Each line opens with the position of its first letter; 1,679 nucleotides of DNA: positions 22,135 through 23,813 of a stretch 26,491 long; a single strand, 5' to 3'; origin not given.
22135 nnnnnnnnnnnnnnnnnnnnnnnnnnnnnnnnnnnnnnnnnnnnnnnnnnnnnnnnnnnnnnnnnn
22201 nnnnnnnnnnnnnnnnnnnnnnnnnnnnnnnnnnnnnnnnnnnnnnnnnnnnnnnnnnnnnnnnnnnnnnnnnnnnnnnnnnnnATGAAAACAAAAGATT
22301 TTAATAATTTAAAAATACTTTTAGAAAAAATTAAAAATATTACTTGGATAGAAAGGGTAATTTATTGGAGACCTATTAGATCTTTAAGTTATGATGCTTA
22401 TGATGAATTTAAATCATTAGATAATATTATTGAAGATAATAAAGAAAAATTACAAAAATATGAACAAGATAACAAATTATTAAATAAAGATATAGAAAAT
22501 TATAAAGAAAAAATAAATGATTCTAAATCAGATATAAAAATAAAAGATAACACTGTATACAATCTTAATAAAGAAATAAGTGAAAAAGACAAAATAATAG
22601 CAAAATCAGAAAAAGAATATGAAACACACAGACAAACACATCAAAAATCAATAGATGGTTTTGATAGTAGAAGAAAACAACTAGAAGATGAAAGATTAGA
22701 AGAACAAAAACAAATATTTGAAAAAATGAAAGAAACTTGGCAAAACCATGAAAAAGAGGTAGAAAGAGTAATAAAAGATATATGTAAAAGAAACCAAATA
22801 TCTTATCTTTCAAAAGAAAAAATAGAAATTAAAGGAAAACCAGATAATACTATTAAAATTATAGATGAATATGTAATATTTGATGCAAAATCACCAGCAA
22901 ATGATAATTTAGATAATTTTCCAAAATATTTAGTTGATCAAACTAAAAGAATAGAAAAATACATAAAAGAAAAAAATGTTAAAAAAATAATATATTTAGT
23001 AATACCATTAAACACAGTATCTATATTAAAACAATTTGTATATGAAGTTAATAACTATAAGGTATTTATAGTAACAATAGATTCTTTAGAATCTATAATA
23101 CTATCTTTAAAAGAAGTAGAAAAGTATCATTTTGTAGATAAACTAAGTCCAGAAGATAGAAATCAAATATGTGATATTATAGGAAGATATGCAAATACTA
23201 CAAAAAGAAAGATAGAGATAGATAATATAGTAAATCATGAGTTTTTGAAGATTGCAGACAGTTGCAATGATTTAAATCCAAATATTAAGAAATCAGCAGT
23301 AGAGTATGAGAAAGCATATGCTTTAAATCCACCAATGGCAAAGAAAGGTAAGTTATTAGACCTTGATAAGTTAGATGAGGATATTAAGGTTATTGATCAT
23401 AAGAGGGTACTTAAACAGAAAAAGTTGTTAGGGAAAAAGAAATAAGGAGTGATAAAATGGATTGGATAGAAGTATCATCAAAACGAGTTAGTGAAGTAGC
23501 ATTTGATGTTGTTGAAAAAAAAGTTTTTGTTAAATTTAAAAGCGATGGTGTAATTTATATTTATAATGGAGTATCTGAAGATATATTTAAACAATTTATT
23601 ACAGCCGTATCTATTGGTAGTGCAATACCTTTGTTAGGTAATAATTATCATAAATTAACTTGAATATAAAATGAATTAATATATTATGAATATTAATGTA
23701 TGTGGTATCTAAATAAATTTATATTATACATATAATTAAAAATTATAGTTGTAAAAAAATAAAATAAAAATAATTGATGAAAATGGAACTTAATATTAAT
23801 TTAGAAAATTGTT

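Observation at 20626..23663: Tightly coupled four-gene operon (PD-(D/E)XK-like / unknown / RmuC-like nuclease / KTSC) that matches no named system I know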

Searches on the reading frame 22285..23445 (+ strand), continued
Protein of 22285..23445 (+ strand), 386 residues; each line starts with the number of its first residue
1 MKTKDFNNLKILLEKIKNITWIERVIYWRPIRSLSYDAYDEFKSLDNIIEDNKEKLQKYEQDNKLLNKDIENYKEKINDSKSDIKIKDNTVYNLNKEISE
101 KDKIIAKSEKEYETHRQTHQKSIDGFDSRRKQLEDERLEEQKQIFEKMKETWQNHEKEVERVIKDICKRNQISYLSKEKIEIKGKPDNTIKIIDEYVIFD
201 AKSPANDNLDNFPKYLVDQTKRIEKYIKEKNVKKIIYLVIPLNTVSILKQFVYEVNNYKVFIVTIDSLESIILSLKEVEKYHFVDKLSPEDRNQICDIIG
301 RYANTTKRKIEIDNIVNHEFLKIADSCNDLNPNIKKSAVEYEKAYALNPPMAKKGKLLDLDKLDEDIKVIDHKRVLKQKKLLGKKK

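Call 48: fold_search(model_id=the predicted structure, library=pdb)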
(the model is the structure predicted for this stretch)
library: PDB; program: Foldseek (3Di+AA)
matches with E <= 10: 103; with E <= 0.001: 0
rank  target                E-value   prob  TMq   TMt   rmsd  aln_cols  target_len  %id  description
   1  2ewf                  1.4e-02  0.82  0.18  0.13   8.3       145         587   15  Crystal structure of the site-specific DNA nickase N.BspD6I (released 2006-11-21)
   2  5liz                  1.5e-02  0.66  0.16  0.12   8.4       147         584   14  The structure of Nt.BspD6I nicking endonuclease with all cysteines mutated by serine residues at 0.19 nm resolution . (released 2017-08-02)
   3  5lhc_A                2.2e-02  0.75  0.18  0.13   8.3       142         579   15  The structure of D456A mutant of Nt.BspD6I nicking endonuclease at 0.24 nm resolution . (released 2017-08-16)
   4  5liq_B                2.9e-02  0.69  0.18  0.13   8.0       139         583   17  The structure of C160S,C508S,C578S mutant of Nt.BspD6I nicking endonuclease at 0.185 nm resolution . (released 2017-08-02)
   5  5lhc_B                3.2e-02  0.66  0.17  0.13   8.2       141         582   15  The structure of D456A mutant of Nt.BspD6I nicking endonuclease at 0.24 nm resolution . (released 2017-08-16)
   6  5liq_A                3.4e-02  0.72  0.20  0.14   7.5       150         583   16  The structure of C160S,C508S,C578S mutant of Nt.BspD6I nicking endonuclease at 0.185 nm resolution . (released 2017-08-02)
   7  6qnz_B                3.9e-02  0.63  0.19  0.14   8.0       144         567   15  Crystal structure of the site-specific DNA nickase N.BspD6I E418A Mutant (released 2020-03-04)
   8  6qnz_A                4.1e-02  0.63  0.18  0.13   8.2       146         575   15  Crystal structure of the site-specific DNA nickase N.BspD6I E418A Mutant (released 2020-03-04)
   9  7vsr_M                6.5e-02  0.44  0.15  0.19   8.7       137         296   15  Structure of McrBC (stalkless mutant) (released 2023-02-15)
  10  2p14                  1.1e-01  0.44  0.17  0.27   8.4       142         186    9  Crystal structure of small subunit (R.BspD6I2) of the heterodimeric restriction endonuclease R.BspD6I (released 2008-03-11)
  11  9dou_A                1.4e-01  0.41  0.18  0.09  12.5       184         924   10  Taeniopygia guttata R2 retrotransposon (R2Tg) initiating target-primed reverse transcription (released 2025-05-21)
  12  6ut6_G                2.5e-01  0.54  0.18  0.20   6.3       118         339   18  Cryo-EM structure of the Escherichia coli McrBC complex (released 2020-10-21)
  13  8q43_A                3.5e-01  0.35  0.18  0.17   7.3       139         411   12  Crystal structure of cA4-bound Can2 (E341A) in complex with oligo-C DNA (released 2023-11-22)
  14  2gj8_A                4.9e-01  0.12  0.12  0.21   7.2        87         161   13  Structure of the MnmE G-domain in complex with GDP*AlF4-, Mg2+ and K+ (released 2006-07-04)
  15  9hiq_A                5.8e-01  0.08  0.12  0.11  19.6       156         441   10  MnmE-MnmG a4b2 complex (released 2025-08-27)
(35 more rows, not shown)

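Call 54: find_encoding_contigs(protein=P0018, flank=7000, max_places=4)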
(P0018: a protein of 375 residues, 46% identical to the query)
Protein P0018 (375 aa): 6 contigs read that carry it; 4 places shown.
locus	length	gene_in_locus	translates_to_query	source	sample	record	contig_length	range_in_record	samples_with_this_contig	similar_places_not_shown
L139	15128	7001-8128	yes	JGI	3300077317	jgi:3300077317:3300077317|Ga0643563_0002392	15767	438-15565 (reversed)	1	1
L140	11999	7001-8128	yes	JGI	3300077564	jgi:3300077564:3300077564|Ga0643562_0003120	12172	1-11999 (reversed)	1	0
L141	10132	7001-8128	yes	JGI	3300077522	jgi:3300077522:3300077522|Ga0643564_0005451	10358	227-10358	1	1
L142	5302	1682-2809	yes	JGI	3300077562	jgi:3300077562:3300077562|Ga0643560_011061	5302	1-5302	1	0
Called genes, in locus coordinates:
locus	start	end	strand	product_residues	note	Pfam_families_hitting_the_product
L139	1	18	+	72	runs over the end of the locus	?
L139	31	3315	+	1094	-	PF00580:UvrD-helicase, PF01443:Viral_helicase1 (faint), PF13245:AAA_19, PF13538:UvrD_C_2 (faint), PF13361:UvrD_C, PF12705:PDDEXK_1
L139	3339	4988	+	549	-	PF03235:GmrSD_N, PF07510:GmrSD_C (weak)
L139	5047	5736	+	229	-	-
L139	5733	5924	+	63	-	-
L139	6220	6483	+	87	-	-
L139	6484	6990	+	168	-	-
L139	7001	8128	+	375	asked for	-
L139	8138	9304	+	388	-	-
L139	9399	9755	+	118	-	PF12643:MazG-like (weak)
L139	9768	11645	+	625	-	PF04851:ResIII (faint), PF20720:nSTAND3 (faint), PF09848:SLFN-g3_helicase, PF13401:AAA_22 (weak)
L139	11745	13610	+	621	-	PF13175:AAA_15, PF13304:AAA_21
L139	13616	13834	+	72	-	-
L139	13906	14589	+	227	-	-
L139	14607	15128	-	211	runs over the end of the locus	-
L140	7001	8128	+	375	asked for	-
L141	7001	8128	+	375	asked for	-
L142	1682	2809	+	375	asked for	-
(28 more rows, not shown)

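Call 55: find_encoding_contigs(protein=P0011, flank=7000, max_places=3)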
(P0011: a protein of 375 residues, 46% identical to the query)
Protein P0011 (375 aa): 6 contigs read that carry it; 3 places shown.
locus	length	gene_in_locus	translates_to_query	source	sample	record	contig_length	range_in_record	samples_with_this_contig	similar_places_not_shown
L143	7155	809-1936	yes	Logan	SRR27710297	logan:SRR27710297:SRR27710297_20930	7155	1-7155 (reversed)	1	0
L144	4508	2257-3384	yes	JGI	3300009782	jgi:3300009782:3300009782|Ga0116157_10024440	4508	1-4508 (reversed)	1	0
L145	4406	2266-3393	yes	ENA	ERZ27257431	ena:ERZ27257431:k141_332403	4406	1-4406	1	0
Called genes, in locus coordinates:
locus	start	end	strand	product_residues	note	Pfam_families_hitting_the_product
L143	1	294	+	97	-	?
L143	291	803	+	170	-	PF11645:PDDEXK_5 (weak)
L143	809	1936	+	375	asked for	-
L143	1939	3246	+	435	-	-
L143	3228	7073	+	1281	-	PF00270:DEAD, PF04851:ResIII, PF27116:YjiV_N (weak), PF00271:Helicase_C, PF09369:MZB (weak)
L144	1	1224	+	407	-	?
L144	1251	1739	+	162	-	-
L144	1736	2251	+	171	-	PF11645:PDDEXK_5 (faint)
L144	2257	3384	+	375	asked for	-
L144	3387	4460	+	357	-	PF02677:QueH (weak)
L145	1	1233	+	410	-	?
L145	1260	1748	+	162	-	-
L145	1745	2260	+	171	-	PF11645:PDDEXK_5 (faint)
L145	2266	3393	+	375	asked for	-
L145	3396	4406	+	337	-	?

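Call 56: find_related_loci(query=A3, collection=viral_contigs, flank=8000)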
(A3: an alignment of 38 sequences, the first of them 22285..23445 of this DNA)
Query A3 (386 aa) in viral_contigs; peptide patterns used: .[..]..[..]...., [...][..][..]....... (x = any residue, [..] = any of these).
81 stretches matched a pattern, but none encodes a relative of the query by tblastn (E <= 1e-3).

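Call 77: find_encoding_contigs(protein=P0006, flank=6000, max_places=3)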
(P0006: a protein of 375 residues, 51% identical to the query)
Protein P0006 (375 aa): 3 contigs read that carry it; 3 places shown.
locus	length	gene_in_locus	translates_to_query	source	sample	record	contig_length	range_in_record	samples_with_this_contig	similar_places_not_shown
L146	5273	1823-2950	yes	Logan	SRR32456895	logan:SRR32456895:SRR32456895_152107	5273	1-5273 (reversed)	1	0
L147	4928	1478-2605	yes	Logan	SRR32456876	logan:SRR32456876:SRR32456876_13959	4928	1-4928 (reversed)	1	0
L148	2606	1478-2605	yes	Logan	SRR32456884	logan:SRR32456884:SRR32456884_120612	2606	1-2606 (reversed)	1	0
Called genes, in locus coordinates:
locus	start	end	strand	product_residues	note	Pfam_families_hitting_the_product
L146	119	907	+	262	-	-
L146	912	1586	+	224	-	-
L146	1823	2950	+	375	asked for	-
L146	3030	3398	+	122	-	PF12643:MazG-like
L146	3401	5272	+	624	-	?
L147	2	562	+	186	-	?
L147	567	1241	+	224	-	-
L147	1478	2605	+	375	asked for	-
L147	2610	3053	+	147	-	PF12643:MazG-like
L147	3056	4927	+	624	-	?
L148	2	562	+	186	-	?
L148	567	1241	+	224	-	-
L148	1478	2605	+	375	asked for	?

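Call 78: find_encoding_contigs(protein=P0010, flank=6000, max_places=2)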
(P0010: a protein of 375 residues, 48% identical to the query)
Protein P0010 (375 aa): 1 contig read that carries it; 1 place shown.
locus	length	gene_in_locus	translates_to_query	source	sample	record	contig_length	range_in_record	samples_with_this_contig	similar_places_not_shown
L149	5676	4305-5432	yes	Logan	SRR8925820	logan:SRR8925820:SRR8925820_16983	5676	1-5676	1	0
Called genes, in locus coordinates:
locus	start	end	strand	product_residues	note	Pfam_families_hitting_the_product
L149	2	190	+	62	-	?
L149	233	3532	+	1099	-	PF00580:UvrD-helicase, PF01443:Viral_helicase1 (faint), PF13087:AAA_12 (faint), PF13245:AAA_19, PF13538:UvrD_C_2 (faint), PF13361:UvrD_C, PF08696:Dna2 (faint), PF12705:PDDEXK_1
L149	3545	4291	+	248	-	-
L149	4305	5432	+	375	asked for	-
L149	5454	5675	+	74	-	?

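Call 79: find_encoding_contigs(protein=P0019, flank=8000, max_places=2)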
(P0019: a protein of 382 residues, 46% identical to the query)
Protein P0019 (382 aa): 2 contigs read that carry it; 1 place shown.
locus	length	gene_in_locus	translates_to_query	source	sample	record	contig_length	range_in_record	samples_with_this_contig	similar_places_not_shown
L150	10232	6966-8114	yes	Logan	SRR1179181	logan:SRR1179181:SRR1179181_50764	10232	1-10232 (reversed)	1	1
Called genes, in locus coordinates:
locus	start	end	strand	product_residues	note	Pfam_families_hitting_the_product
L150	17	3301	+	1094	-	PF00580:UvrD-helicase, PF01443:Viral_helicase1 (faint), PF13245:AAA_19, PF13538:UvrD_C_2 (faint), PF13361:UvrD_C, PF12705:PDDEXK_1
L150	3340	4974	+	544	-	PF03235:GmrSD_N, PF07510:GmrSD_C (weak)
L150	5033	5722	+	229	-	-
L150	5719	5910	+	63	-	-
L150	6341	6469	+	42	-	-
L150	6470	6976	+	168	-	-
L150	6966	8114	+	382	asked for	-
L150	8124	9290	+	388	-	-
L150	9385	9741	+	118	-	PF12643:MazG-like (weak)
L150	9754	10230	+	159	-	?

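Call 99: find_encoding_contigs(protein=P0473, flank=10000, max_places=3)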
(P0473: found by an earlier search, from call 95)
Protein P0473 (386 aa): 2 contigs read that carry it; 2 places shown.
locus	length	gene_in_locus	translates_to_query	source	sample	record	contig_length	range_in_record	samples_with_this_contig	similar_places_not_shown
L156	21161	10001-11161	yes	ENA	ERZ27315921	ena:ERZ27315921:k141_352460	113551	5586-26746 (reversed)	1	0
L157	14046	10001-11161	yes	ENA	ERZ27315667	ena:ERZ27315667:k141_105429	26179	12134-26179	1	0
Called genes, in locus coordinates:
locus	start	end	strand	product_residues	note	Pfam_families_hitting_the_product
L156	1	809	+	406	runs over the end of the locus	PF00675:Peptidase_M16, PF05193:Peptidase_M16_C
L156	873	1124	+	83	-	-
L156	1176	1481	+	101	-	PF21247:Fic-like_C (weak)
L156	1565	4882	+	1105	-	PF00580:UvrD-helicase, PF01443:Viral_helicase1 (faint), PF13245:AAA_19, PF13538:UvrD_C_2 (faint), PF13361:UvrD_C, PF12705:PDDEXK_1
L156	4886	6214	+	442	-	PF04326:SLFN_AlbA_2, PF13749:HATPase_c_4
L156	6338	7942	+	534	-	PF12775:AAA_7 (faint), PF28530:DUF8426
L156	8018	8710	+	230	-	PF07728:AAA_5, PF28529:McrB_lid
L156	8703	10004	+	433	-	PF10117:McrBC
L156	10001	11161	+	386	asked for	-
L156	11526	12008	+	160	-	PF00782:DSPc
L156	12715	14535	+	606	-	PF01935:DUF87, PF10412:TrwB_AAD_bind (weak), PF26022:CC_Liprin_beta (faint)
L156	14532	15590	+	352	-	PF13240:Zn_Ribbon_1 (weak)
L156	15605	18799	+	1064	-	PF20465:MmeI_hel, PF01170:UPF0020 (faint), PF20473:MmeI_Mtase, PF02384:N6_Mtase, PF07669:Eco57I, PF12950:TaqI_C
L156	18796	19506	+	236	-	-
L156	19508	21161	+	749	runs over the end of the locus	-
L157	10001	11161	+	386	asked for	-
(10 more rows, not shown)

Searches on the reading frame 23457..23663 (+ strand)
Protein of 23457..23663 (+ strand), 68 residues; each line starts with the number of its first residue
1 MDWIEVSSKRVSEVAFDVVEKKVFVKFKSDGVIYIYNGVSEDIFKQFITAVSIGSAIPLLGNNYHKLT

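Call 3: search_protein_families(library=pfam, proteins=[window:23457-23663:+], max_evalue=1)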
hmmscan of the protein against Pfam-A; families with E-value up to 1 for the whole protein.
window:23457-23663:+ (68 aa): 1 family
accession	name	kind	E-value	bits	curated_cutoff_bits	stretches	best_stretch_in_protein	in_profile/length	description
PF13619.11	KTSC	-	1.5e-08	34.7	25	1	7-55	1-48/58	KTSC domain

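Call 4: search_protein_families(library=padloc, proteins=[window:23457-23663:+], max_evalue=1)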
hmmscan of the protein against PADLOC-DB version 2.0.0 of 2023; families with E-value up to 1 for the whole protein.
window:23457-23663:+ (68 aa): 0 families

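Call 5: search_protein_families(library=ncbifam, proteins=[window:23457-23663:+], max_evalue=1)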
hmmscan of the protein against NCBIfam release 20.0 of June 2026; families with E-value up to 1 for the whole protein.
window:23457-23663:+ (68 aa): 2 families
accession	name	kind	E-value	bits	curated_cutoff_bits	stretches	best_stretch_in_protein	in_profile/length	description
NF011009.0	PRK14435.1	equivalog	0.021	15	119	1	22-57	31-66/90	acylphosphatase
TIGR01466.1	cobJ_cbiH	equivalog_domain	0.052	13.1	246.35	1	16-53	138-175/239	precorrin-3B C(17)-methyltransferase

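Call 95: list_cluster_members(proteins=[P0001, P0121, P0241, window:23457-23663:+, window:23774-25969:+])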
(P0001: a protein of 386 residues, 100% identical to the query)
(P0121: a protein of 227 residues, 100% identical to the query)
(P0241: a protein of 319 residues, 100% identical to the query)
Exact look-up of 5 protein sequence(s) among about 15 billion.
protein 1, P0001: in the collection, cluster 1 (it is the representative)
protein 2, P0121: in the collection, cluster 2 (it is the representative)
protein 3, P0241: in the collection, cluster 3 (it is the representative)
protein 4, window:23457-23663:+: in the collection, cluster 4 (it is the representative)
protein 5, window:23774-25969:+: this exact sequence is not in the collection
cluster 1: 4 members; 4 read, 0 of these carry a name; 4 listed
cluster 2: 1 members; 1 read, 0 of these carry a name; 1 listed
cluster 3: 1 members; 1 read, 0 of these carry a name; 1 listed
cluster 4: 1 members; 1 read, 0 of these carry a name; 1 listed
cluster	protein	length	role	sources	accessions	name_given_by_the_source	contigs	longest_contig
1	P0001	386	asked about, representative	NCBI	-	-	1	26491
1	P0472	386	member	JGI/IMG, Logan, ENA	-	-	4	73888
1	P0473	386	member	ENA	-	-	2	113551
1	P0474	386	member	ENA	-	-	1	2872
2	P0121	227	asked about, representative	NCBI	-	-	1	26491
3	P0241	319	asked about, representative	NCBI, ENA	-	-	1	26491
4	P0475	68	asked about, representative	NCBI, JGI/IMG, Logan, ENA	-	-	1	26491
